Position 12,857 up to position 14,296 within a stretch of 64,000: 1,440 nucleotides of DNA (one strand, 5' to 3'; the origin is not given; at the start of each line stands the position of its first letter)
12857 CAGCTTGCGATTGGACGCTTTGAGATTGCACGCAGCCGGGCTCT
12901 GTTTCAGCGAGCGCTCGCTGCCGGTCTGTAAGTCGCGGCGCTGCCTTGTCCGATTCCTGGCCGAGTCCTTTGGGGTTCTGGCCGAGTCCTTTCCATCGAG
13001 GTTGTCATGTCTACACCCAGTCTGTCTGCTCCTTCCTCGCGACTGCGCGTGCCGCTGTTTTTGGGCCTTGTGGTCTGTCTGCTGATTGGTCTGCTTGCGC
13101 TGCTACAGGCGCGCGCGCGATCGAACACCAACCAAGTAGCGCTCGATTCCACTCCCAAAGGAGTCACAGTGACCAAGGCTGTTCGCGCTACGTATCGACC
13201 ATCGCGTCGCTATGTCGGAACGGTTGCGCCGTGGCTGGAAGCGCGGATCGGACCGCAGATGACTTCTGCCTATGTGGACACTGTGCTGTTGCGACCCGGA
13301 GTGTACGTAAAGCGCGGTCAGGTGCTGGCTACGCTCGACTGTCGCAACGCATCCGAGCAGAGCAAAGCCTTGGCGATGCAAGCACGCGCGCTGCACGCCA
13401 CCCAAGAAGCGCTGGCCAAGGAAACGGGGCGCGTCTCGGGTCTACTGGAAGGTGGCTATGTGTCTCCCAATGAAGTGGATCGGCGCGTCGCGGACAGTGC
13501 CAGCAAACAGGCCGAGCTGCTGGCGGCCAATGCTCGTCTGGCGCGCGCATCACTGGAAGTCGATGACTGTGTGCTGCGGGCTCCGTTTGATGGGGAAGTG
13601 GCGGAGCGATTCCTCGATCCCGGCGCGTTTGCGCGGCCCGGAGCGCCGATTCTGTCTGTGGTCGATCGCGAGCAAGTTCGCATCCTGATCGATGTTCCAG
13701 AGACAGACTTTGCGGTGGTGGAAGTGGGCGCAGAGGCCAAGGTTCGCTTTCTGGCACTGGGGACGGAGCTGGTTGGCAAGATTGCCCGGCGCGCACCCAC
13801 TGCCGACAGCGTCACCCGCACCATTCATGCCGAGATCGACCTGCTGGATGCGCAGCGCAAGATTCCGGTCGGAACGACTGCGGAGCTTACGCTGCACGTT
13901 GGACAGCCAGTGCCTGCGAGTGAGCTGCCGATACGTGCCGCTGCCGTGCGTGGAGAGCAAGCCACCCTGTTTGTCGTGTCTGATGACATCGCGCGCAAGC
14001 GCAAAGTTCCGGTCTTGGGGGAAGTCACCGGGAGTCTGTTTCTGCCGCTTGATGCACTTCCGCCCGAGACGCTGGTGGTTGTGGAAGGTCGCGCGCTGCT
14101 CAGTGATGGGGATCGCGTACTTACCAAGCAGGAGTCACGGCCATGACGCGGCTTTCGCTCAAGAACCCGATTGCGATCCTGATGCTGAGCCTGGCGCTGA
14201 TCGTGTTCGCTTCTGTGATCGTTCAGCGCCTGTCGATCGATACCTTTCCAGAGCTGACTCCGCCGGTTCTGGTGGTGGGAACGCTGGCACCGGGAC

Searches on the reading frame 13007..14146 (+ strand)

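Call 7: search_protein_families(library=pfam, proteins=[window:13007-14146:+], max_evalue=0.01)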
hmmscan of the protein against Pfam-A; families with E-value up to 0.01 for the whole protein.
window:13007-14146:+ (379 aa): 2 families
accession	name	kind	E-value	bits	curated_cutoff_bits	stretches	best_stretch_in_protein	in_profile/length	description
PF16576.10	HlyD_D23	-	7.1e-17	61.8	30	1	86-287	26-209/214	Barrel-sandwich domain of CusB or HlyD membrane-fusion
PF13437.12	HlyD_3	-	3.7e-14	53.8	22.2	1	189-284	1-101/106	HlyD family secretion protein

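Call 30: search_protein_families(library=ncbifam, proteins=[window:13007-14146:+], max_evalue=0.00001)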
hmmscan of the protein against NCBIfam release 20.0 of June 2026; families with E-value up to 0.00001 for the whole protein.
window:13007-14146:+ (379 aa): 16 families
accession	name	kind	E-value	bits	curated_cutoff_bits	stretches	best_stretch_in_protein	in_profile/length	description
TIGR01730.1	RND_mfp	subfamily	1.7e-46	158.7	94.9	1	53-371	1-319/322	efflux RND transporter periplasmic adaptor subunit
TIGR00999.1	8a0102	subfamily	1.1e-28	100.1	319.3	1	99-361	2-266/271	CzcB/NccB family metal efflux transporter periplasmic adaptor subunit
TIGR00998.1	8a0101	subfamily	2.2e-18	66.3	390.8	1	165-254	182-271/334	EmrA/EmrK family multidrug efflux transporter periplasmic adaptor subunit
NF045904.1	RND-peri-MexE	equivalog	4.7e-12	45.5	714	1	29-233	14-218/390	multidrug efflux RND transporter periplasmic adaptor subunit MexE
NF000272.2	OqxA_adapt_sub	exception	4.9e-12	45.5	835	1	68-235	57-226/391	multidrug efflux RND transporter periplasmic adaptor subunit OqxA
TIGR02971.1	heterocyst_DevB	subfamily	1.4e-11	44.4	129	1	156-261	171-277/327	ABC exporter membrane fusion protein, DevB family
NF007785.0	PRK10476.1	equivalog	4.5e-11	42.2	376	1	161-250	182-271/347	multidrug transporter subunit MdtN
TIGR01843.1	type_I_hlyD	subfamily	1.2e-10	41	208.65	0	167-257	250-342/422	HlyD family type I secretion periplasmic adaptor subunit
NF007850.1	PRK10559.1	equivalog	5.3e-10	38.9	400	1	87-257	48-217/303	p-hydroxybenzoic acid efflux pump subunit AaeA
NF002939.0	PRK03598.1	equivalog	2.1e-08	33.7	393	1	159-272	176-290/332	secretion protein HlyD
NF045680.1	DiMtlExpIhpB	equivalog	1.2e-07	31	450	1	128-334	90-284/326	divalent metal ion exporter adaptor subunit IhpB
NF007132.1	PRK09578.1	equivalog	3e-07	29.5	512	1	29-203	16-189/396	MexX/AxyX family multidrug efflux RND transporter periplasmic adaptor subunit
NF008589.1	PRK11556.1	equivalog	3.8e-07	29.3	391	1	96-238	101-245/392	MdtA/MuxA family multidrug efflux RND transporter periplasmic adaptor subunit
NF011715.0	PRK15136.1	equivalog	1.7e-06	26.9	563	0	167-246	195-274/390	multidrug efflux MFS transporter periplasmic adaptor subunit EmrA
NF033138.2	RND-peri-MexC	equivalog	3.1e-06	26.6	625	0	95-212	79-196/375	MexC family multidrug efflux RND transporter periplasmic adaptor subunit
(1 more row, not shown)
